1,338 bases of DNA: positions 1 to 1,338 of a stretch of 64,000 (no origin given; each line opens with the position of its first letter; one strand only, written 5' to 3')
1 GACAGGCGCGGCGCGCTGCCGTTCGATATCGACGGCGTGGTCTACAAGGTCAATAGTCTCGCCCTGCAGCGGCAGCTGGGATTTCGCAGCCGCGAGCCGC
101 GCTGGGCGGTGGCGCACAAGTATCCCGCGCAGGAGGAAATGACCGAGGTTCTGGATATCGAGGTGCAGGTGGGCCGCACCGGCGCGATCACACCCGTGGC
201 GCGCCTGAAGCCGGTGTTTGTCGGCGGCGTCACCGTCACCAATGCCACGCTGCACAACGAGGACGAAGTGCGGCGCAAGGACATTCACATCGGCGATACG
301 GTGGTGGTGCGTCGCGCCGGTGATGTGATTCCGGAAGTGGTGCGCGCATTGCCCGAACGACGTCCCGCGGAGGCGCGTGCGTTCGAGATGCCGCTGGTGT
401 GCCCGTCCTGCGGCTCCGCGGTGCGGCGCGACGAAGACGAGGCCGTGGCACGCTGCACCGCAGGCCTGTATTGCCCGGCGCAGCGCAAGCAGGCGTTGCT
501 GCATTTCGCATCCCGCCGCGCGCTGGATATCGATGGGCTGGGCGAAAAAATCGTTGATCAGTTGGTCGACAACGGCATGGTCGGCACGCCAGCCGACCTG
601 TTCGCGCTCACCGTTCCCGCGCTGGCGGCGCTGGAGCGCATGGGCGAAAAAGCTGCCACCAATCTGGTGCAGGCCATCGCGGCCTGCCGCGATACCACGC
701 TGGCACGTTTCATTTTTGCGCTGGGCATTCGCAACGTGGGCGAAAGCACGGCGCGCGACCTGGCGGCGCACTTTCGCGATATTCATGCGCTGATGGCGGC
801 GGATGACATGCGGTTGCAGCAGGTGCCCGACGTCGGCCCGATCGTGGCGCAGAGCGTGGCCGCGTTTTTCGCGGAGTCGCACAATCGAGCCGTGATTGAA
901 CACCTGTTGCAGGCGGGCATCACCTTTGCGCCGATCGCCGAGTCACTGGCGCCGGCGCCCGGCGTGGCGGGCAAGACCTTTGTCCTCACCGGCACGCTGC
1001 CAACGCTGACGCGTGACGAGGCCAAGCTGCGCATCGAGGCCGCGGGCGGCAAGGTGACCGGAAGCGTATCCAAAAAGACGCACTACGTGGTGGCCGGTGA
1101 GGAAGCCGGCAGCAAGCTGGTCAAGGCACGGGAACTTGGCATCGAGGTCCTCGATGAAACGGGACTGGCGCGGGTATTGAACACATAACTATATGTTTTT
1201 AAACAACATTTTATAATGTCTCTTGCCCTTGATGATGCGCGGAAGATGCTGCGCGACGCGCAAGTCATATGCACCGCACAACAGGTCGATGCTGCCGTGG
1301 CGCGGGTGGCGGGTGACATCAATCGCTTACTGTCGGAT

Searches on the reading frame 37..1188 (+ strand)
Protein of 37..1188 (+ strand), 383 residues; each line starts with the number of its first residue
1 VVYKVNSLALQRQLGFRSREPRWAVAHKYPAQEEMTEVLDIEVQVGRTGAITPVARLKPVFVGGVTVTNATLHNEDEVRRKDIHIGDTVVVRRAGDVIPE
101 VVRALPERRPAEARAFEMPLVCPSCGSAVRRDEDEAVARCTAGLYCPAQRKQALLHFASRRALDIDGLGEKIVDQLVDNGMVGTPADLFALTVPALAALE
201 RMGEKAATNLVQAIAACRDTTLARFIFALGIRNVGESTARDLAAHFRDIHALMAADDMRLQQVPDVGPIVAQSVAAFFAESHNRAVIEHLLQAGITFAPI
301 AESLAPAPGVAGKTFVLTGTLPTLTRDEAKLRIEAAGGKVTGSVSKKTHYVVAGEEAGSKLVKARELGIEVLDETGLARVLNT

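Call 94: search_protein_families(library=pfam, proteins=[window:37-1188:+], max_evalue=1e-8)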
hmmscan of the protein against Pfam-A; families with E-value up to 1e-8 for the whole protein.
window:37-1188:+ (383 aa): 6 families
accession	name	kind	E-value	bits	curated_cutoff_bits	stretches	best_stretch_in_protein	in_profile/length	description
PF03120.22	DNA_ligase_OB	-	3.9e-36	123.2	32.9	1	36-112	2-78/79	NAD-dependent DNA ligase OB-fold domain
PF12826.13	HHH_2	-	2.2e-23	82.6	27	1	224-287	1-64/64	Helix-hairpin-helix motif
PF14520.12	HHH_5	-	1e-15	58.4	27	0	161-214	3-55/57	Helix-hairpin-helix domain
PF00533.33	BRCT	-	7.2e-15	55.4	21.3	1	312-378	8-75/78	BRCA1 C Terminus (BRCT) domain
PF03119.21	DNA_ligase_ZBD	-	2.2e-09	37.5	25.8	1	122-148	2-27/27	NAD-dependent DNA ligase C4 zinc finger domain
PF01653.23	DNA_ligase_aden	-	3.8e-09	36.9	27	1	1-32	222-253/253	NAD-dependent DNA ligase adenylation domain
